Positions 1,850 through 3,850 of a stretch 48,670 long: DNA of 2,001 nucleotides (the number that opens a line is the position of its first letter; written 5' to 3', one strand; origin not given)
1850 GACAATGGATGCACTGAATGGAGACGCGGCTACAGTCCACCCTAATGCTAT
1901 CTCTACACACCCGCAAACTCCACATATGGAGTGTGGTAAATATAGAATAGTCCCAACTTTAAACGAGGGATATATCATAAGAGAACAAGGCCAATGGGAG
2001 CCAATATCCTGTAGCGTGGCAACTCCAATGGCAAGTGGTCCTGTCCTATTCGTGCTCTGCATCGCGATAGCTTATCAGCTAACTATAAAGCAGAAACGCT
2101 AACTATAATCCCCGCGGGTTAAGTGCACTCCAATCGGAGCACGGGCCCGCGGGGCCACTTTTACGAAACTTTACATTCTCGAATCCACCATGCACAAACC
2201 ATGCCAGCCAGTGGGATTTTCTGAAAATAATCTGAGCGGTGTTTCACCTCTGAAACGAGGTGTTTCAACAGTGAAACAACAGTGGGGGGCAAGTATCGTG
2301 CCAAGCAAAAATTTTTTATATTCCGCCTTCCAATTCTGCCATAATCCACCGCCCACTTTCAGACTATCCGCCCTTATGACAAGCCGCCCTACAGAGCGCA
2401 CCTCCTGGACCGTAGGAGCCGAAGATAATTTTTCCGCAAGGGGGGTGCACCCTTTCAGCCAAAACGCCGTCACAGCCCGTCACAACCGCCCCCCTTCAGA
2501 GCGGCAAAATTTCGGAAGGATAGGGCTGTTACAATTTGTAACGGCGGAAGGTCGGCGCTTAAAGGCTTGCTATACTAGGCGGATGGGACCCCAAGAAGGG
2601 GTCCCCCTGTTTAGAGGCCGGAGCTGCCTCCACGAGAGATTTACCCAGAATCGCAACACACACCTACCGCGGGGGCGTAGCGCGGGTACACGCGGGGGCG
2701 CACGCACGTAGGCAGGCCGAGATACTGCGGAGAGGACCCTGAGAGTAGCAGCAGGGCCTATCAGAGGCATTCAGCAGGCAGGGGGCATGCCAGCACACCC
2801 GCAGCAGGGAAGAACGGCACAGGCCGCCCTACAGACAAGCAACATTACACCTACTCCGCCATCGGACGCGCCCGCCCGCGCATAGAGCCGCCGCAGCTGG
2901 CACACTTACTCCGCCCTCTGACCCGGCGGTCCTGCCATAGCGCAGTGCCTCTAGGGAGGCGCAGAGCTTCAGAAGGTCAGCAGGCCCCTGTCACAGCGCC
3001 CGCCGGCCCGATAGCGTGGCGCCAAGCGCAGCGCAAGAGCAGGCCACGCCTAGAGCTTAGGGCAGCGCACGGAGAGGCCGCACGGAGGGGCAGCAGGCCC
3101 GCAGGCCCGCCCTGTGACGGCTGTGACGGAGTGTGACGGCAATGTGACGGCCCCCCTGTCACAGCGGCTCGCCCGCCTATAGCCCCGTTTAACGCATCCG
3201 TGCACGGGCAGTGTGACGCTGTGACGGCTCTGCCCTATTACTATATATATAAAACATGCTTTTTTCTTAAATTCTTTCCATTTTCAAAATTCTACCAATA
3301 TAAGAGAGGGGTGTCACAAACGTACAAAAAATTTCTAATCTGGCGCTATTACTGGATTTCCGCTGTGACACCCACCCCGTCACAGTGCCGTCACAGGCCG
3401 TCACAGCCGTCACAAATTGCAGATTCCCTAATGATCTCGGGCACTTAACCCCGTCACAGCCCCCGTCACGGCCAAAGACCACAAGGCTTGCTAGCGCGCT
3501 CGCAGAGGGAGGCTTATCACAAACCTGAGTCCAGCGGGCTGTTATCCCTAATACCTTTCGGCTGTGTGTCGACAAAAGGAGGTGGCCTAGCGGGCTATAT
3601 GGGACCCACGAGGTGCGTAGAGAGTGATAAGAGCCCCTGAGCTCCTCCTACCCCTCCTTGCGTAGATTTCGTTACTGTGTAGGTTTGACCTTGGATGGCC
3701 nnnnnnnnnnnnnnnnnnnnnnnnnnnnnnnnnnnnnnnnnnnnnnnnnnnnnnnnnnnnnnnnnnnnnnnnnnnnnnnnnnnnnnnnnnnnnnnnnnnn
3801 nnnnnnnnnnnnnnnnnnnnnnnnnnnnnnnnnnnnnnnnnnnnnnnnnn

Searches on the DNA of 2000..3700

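Call 89: search_rna_families(source=window, start=2000, end=3700, threshold=evalue, max_evalue=1)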
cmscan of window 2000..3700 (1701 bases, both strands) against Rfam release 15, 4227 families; matches with E-value up to 1: 0.
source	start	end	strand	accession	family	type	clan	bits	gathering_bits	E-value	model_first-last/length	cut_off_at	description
